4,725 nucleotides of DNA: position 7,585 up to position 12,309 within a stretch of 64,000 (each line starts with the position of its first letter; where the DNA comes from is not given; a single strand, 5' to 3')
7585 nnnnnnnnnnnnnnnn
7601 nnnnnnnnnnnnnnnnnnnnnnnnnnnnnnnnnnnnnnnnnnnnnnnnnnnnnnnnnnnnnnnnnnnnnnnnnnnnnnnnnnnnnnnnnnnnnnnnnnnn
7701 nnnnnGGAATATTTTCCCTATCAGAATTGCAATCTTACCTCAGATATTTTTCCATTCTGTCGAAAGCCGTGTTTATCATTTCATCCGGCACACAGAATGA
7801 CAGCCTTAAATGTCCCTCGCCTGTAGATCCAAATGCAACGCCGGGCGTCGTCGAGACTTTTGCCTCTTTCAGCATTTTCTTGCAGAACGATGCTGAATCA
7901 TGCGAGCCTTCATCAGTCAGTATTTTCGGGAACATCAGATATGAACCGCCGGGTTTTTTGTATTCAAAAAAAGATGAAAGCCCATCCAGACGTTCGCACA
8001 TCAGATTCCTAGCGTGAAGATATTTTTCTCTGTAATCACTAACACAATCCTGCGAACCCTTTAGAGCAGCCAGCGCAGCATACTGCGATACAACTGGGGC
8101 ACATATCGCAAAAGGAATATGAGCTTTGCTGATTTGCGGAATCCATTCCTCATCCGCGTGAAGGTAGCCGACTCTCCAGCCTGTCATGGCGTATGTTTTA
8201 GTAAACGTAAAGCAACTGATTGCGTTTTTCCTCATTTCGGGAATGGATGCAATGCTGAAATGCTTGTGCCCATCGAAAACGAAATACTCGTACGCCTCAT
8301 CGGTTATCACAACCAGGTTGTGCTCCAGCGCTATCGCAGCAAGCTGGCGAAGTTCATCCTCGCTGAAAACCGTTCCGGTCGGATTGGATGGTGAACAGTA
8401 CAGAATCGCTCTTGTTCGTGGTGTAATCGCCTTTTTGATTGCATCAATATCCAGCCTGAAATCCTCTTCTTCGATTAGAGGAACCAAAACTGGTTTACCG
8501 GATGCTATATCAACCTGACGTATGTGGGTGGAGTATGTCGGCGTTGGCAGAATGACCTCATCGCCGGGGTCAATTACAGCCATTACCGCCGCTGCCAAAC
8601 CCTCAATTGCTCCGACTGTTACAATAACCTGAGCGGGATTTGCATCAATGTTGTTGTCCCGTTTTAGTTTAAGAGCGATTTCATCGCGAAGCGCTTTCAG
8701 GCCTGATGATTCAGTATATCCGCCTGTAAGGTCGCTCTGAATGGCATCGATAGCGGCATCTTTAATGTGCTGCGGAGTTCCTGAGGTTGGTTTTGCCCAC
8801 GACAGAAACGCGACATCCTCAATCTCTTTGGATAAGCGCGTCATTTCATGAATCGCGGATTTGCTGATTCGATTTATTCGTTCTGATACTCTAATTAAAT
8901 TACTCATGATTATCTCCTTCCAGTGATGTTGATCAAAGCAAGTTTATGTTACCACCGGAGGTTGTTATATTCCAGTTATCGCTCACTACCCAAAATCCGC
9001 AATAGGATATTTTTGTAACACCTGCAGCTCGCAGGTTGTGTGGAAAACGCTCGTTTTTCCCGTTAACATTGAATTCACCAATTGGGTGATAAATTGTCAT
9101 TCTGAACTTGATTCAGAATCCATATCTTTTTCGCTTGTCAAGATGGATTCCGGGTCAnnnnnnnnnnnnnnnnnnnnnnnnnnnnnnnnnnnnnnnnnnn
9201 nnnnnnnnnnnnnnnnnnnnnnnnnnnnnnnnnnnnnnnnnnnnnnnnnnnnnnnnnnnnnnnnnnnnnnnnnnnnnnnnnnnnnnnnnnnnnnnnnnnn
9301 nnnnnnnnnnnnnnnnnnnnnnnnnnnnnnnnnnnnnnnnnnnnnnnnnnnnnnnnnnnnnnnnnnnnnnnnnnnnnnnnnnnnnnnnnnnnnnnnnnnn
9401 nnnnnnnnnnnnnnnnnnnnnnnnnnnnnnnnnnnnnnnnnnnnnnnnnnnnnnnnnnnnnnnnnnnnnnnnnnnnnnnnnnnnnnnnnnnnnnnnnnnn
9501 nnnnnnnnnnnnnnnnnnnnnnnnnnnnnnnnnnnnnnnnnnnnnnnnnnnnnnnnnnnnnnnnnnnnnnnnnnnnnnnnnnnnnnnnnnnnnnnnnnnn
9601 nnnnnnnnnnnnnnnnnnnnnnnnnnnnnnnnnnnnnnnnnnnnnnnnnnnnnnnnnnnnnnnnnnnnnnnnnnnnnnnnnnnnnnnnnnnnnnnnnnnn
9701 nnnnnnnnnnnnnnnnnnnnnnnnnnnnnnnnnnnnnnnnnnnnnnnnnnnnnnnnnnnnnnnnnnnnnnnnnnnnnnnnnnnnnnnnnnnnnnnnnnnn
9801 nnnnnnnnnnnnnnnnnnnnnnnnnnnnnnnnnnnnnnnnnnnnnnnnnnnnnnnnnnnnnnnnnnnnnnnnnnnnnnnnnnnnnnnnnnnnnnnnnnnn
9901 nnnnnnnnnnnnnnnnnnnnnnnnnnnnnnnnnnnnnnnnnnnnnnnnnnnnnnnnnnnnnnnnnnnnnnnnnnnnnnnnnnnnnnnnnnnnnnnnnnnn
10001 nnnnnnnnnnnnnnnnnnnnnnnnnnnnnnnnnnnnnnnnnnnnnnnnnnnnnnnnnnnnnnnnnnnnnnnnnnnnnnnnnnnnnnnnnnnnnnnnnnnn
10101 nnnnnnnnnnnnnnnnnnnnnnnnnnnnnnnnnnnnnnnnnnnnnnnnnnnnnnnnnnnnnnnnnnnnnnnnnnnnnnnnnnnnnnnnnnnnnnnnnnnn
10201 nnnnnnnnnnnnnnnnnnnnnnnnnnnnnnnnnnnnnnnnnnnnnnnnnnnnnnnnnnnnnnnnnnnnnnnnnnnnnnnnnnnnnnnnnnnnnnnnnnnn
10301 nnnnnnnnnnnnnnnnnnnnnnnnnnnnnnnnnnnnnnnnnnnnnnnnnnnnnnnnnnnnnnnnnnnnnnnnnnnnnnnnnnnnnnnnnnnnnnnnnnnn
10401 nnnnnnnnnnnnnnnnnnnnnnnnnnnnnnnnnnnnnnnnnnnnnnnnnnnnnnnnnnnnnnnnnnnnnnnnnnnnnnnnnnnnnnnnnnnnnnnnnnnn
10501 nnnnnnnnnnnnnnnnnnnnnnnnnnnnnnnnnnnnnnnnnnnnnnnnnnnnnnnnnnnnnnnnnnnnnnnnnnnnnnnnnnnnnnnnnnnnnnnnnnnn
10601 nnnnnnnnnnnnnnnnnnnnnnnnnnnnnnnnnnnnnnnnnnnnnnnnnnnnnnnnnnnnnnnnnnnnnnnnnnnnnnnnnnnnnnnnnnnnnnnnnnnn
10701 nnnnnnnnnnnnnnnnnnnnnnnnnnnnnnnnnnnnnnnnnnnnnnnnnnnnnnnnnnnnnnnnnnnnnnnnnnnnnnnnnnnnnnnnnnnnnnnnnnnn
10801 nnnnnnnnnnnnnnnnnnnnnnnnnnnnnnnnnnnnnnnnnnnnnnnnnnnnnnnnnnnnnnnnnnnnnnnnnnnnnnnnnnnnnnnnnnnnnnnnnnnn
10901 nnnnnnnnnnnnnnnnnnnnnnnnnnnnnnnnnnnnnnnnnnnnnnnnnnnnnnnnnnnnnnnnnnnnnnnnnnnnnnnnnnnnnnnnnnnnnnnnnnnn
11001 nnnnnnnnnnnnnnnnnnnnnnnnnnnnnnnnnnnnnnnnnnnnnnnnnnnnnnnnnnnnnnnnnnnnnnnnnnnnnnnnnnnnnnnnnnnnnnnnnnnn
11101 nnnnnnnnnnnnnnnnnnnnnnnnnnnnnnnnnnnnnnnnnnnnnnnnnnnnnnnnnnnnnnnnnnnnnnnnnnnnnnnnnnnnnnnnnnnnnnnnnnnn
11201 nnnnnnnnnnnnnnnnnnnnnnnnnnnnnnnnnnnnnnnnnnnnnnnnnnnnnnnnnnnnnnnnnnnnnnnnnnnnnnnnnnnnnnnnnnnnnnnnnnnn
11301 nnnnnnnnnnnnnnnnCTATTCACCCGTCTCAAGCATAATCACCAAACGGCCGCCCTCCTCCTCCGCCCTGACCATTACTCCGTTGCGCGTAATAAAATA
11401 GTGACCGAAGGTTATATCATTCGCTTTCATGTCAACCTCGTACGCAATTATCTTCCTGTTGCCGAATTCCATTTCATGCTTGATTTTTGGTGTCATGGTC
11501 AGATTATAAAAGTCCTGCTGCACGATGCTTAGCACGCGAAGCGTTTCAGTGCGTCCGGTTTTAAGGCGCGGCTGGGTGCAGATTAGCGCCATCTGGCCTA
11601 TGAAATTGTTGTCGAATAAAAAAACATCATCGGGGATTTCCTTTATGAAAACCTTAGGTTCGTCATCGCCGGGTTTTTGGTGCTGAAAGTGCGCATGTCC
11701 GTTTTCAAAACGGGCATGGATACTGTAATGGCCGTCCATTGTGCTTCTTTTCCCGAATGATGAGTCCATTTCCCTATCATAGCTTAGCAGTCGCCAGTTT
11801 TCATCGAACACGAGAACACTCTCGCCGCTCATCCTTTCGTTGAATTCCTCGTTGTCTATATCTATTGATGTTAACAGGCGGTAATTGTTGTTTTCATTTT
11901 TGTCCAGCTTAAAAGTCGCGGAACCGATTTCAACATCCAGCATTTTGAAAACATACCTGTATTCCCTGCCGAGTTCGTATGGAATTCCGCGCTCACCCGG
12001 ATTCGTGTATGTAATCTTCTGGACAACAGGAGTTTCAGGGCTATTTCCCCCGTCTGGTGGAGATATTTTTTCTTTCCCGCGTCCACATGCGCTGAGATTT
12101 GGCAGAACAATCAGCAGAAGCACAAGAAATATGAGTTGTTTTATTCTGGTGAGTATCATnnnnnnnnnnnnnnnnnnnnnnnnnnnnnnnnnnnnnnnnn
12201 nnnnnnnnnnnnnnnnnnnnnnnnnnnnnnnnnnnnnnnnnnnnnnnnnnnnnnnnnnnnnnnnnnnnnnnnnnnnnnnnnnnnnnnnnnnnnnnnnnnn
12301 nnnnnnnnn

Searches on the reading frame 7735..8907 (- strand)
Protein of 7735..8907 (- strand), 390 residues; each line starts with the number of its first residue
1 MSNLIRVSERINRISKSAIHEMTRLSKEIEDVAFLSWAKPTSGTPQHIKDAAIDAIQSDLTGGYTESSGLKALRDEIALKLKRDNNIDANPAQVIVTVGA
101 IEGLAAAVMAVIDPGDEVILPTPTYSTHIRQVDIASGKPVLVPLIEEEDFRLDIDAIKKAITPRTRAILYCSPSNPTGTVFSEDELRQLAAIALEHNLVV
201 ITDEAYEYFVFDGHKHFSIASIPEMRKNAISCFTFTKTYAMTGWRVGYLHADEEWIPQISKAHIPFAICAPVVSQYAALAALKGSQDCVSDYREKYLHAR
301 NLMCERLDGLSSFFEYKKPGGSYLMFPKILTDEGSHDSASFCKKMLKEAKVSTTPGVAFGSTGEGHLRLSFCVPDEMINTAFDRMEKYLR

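Call 11: search_protein_families(library=pfam, proteins=[window:7735-8907:-], max_evalue=0.001)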
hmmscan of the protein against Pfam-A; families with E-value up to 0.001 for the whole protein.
window:7735-8907:- (390 aa): 6 families
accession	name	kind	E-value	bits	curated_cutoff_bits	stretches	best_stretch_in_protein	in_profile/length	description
PF00155.27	Aminotran_1_2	-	6.8e-68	229.9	19.7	1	41-384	12-360/361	Aminotransferase class I and II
PF01041.23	DegT_DnrJ_EryC1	-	7.3e-13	48.9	19.8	1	95-205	43-147/360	DegT/DnrJ/EryC1/StrS aminotransferase family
PF00266.25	Aminotran_5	-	6.2e-08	32.4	21.5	1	87-205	56-177/371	Aminotransferase class-V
PF01053.26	Cys_Met_Meta_PP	-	4e-07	29.4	27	1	103-205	79-175/381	Cys/Met metabolism PLP-dependent enzyme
PF12897.13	Asp_aminotransf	-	2.2e-05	23.9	27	1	92-264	100-278/421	Aspartate amino-transferase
PF01212.27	Beta_elim_lyase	-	0.00014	21.7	27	1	106-205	62-170/288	Beta-eliminating lyase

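Call 51: find_homologous_proteins(query=window:7735-8907:-, max_evalue=1e-40)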
Query window:7735-8907:- (390 aa): 7812 proteins with E <= 1e-40 among 8000 candidates; the best 120 are listed.
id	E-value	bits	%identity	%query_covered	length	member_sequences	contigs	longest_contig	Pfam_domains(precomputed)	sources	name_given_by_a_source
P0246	4.5e-246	833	94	100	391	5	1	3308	PF00155.28,PF00266.26,PF01053.27,PF01041.24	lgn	-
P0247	3.1e-205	699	79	98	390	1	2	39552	PF00155.28,PF00266.26,PF01053.27,PF01041.24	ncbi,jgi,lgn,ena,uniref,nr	ncbi:hypothetical protein CH333_00645 [candidate division WOR-3 bacterium JGI_Cruoil_03_44_89]|unire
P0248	5.1e-205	698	78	100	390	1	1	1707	PF00155.28,PF12897.14,PF00266.26,PF01053.27,PF01041.24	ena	-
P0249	2.5e-204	696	77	100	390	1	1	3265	PF00155.28,PF00266.26,PF01053.27,PF01041.24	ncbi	-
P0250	3.9e-204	695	79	100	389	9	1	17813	PF00155.28,PF12897.14,PF00266.26,PF01053.27,PF01041.24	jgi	-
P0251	9.2e-204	694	77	100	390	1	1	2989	PF00155.28,PF00266.26,PF01053.27,PF01041.24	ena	-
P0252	2.3e-203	693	77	100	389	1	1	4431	PF00155.28,PF12897.14,PF00266.26,PF01053.27,PF01041.24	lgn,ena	-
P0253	2.9e-203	692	77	100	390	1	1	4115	PF00155.28,PF00266.26,PF01053.27,PF01041.24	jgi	jgi:aminotransferase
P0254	4.6e-203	692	77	100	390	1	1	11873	PF00155.28,PF00266.26,PF01053.27,PF01041.24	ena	-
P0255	1.1e-202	691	78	100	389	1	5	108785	PF00155.28,PF00266.26,PF01053.27,PF01041.24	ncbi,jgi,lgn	-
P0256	1.6e-202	690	78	100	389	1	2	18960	PF00155.28,PF00266.26,PF01041.24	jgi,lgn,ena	-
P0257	1.7e-202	690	78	100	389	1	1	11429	PF00155.28,PF12897.14,PF00266.26,PF01053.27,PF01041.24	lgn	-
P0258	2.4e-202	689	79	98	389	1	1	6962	PF00155.28,PF12897.14,PF00266.26,PF01053.27,PF01041.24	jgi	jgi:aminotransferase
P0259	3.6e-202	689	77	100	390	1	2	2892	PF00155.28,PF00266.26,PF01053.27,PF01041.24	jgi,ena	-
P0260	4.1e-202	689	79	99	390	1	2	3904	PF00155.28,PF12897.14,PF00266.26,PF01053.27,PF01041.24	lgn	-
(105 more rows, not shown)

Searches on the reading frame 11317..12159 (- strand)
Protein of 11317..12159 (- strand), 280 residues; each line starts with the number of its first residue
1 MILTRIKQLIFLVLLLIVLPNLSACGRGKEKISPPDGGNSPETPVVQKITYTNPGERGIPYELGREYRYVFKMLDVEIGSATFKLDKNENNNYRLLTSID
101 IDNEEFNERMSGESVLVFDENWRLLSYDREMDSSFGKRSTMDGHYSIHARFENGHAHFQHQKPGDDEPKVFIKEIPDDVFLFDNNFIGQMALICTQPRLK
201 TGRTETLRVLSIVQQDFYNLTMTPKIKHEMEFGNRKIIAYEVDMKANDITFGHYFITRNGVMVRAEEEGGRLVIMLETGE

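Call 11: search_protein_families(library=pfam, proteins=[window:11317-12159:-], max_evalue=0.001)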
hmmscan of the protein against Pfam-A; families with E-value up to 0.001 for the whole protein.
window:11317-12159:- (280 aa): 0 families

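Call 15: search_protein_families(library=pfam, proteins=[window:11317-12159:-], max_evalue=0.05)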
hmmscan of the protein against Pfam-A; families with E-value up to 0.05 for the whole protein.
window:11317-12159:- (280 aa): 1 family
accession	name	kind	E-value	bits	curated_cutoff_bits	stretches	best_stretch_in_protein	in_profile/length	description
PF11306.15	DUF3108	-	0.02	15.2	26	1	75-276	8-208/209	Protein of unknown function (DUF3108)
